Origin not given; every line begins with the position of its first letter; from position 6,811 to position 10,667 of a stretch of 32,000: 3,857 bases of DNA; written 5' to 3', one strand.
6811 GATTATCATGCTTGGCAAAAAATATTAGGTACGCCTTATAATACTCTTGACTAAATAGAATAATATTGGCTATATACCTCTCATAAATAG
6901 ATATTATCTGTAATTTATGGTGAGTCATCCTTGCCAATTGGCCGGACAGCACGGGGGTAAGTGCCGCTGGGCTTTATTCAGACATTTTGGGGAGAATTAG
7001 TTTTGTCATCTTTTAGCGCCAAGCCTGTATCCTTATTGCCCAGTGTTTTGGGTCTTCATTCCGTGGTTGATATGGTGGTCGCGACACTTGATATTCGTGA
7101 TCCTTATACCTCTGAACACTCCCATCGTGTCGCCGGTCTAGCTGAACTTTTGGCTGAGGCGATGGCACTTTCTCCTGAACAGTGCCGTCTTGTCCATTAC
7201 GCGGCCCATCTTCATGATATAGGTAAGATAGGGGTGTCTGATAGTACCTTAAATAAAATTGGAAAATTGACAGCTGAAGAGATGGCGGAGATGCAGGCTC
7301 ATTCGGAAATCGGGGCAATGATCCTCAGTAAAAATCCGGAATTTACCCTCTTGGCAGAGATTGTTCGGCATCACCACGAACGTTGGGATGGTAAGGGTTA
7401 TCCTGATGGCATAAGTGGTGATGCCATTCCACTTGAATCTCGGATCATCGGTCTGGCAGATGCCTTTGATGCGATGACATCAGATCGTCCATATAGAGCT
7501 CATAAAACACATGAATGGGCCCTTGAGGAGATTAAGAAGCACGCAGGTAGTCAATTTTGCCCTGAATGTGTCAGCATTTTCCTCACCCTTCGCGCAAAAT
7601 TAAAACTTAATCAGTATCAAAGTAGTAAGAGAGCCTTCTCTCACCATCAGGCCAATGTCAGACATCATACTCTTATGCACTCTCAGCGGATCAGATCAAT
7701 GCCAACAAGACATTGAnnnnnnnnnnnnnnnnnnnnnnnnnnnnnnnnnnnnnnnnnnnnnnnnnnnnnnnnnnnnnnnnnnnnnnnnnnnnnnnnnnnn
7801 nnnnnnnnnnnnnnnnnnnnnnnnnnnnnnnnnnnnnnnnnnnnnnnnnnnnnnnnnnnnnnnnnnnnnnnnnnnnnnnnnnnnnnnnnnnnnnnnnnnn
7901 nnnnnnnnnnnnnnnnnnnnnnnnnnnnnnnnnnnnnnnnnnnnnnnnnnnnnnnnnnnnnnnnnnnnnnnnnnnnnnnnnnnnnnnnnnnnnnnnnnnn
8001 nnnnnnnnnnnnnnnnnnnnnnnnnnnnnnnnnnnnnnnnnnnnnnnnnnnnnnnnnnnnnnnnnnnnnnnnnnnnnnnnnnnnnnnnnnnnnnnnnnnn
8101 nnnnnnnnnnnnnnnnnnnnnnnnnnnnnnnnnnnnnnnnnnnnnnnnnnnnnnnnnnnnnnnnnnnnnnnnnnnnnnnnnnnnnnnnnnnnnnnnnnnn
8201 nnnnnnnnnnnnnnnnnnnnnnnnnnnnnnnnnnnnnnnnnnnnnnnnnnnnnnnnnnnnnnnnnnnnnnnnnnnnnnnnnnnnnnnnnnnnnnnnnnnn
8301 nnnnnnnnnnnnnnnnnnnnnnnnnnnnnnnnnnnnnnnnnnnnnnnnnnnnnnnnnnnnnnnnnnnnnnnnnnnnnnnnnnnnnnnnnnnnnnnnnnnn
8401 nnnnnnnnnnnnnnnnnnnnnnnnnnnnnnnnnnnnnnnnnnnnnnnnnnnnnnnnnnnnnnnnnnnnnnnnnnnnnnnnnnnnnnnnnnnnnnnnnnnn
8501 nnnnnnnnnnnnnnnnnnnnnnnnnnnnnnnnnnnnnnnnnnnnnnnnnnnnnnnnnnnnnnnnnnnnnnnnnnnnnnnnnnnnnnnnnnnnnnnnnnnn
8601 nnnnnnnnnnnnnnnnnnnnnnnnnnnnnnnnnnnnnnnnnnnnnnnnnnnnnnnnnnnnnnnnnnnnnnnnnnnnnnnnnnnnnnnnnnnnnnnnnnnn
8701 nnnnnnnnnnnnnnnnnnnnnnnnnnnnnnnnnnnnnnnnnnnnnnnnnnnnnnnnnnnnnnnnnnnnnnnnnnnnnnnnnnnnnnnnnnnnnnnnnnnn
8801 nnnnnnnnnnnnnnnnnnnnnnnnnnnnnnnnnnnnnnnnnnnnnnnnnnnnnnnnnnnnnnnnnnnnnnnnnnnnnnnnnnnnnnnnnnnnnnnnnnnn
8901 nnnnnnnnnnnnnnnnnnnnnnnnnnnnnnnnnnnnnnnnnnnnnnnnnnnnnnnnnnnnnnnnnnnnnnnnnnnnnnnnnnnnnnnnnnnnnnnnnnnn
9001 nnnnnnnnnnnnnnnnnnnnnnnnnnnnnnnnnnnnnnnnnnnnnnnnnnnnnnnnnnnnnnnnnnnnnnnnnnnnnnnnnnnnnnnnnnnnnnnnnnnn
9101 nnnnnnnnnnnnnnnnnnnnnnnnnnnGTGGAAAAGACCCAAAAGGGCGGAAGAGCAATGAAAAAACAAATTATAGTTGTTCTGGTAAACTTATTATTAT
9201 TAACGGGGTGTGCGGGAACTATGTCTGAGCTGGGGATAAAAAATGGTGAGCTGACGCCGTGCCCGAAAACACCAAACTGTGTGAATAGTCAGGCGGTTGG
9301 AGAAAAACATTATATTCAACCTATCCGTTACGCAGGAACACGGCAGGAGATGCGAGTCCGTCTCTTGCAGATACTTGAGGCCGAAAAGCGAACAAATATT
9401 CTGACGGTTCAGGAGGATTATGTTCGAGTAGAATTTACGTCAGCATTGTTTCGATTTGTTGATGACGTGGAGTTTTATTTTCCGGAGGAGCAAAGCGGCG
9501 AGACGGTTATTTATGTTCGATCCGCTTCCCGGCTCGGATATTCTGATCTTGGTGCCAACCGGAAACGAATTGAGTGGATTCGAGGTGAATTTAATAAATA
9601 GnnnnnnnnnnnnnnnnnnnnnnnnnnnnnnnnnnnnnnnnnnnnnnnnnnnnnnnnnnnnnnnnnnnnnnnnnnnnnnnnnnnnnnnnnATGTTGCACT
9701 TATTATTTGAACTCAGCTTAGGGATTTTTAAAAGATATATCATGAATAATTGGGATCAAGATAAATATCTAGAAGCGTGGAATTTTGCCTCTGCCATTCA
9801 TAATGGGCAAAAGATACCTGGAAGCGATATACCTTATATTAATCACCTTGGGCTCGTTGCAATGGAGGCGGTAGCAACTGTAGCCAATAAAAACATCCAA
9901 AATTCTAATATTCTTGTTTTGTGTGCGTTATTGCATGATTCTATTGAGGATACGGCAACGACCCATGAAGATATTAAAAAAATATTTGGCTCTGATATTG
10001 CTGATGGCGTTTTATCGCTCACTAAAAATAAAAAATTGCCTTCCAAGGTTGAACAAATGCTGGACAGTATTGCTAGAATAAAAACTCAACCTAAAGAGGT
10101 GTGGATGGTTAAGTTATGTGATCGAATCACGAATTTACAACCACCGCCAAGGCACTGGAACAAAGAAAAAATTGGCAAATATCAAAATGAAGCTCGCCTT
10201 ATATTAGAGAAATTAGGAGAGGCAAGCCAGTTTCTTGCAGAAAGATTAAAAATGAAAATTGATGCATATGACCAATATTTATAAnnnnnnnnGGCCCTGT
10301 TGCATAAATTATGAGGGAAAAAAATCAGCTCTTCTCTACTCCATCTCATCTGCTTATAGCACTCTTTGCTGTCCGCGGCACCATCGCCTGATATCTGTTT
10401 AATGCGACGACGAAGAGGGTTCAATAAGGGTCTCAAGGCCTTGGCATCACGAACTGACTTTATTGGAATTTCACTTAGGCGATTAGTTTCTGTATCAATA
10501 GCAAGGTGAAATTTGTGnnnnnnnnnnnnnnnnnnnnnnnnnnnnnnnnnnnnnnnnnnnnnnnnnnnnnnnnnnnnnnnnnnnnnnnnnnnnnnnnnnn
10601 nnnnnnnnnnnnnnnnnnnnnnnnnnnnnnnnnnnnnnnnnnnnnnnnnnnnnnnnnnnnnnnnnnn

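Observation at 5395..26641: Six same-orientation copies or relics of the tRNA-Pro 3' end: a serial integration hotspot spanning about 21 kb with no integrase left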

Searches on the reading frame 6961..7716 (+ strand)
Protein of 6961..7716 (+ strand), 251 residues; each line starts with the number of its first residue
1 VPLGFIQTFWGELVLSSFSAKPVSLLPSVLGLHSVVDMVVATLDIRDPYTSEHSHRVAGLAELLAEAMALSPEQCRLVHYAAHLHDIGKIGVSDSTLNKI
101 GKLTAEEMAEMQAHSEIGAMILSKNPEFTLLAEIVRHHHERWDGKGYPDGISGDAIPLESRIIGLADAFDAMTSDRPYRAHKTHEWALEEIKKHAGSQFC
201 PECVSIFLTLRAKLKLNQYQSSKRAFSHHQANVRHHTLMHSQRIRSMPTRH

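Call 10: search_protein_families(library=pfam, proteins=[window:6961-7716:+], max_evalue=0.01)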
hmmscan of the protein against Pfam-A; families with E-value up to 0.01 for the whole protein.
window:6961-7716:+ (251 aa): 3 families
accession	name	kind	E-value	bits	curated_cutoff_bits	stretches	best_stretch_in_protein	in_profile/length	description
PF13487.12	HD_5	-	1.1e-40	139.6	27.2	1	39-200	3-167/170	HD domain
PF01966.28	HD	-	4.7e-24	85.3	22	1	51-172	2-116/116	HD domain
PF08668.18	HDOD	-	0.00092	19.2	22.9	1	50-123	95-178/196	HDOD domain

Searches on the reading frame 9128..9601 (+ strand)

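Call 10: search_protein_families(library=pfam, proteins=[window:9128-9601:+], max_evalue=0.01)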
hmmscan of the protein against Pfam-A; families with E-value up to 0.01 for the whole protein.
window:9128-9601:+ (157 aa): 1 family
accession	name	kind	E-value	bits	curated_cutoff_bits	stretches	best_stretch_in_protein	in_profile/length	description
PF07386.16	DUF1499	-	4.7e-40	137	22.6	1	41-155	1-114/114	Protein of unknown function (DUF1499)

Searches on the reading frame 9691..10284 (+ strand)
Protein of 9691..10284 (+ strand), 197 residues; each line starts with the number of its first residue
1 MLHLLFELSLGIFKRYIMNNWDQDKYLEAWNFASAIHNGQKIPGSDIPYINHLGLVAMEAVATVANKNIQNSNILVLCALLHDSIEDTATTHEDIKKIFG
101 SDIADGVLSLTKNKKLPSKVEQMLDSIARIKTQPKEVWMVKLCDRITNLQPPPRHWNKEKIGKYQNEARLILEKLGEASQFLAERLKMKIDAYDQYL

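Call 10: search_protein_families(library=pfam, proteins=[window:9691-10284:+], max_evalue=0.01)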
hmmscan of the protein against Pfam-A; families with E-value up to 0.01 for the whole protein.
window:9691-10284:+ (197 aa): 2 families
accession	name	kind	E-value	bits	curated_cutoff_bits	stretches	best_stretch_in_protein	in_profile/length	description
PF13328.12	HD_4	-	2.5e-09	37.5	27.2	1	29-167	1-141/156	HD domain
PF01966.28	HD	-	0.00045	20.9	22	1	68-148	18-115/116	HD domain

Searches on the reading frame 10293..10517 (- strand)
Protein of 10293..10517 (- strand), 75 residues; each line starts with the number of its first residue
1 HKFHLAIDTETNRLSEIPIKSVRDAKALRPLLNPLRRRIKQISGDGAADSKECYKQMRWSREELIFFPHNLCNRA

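Call 48: search_protein_families(library=pfam, proteins=[window:10293-10517:-], max_evalue=1)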
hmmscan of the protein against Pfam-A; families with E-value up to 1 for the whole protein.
seq(75 aa): 2 families
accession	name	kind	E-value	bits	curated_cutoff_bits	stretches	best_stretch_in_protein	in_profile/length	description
PF01609.27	DDE_Tnp_1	-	0.00015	22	23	1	2-58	37-96/200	Transposase DDE domain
PF19007.6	DUF5736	-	0.093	12.4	27.4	1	5-44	186-225/240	Domain of unknown function (DUF5736)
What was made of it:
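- On IS5-family insertion sequence / MITE (for the 'cassette-like' repeats): A 75-aa fragment next to the end at 10293 matches PF01609 DDE_Tnp_1 at E 1.5e-4, 22 bits against a cut-off of 23 (call 48).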
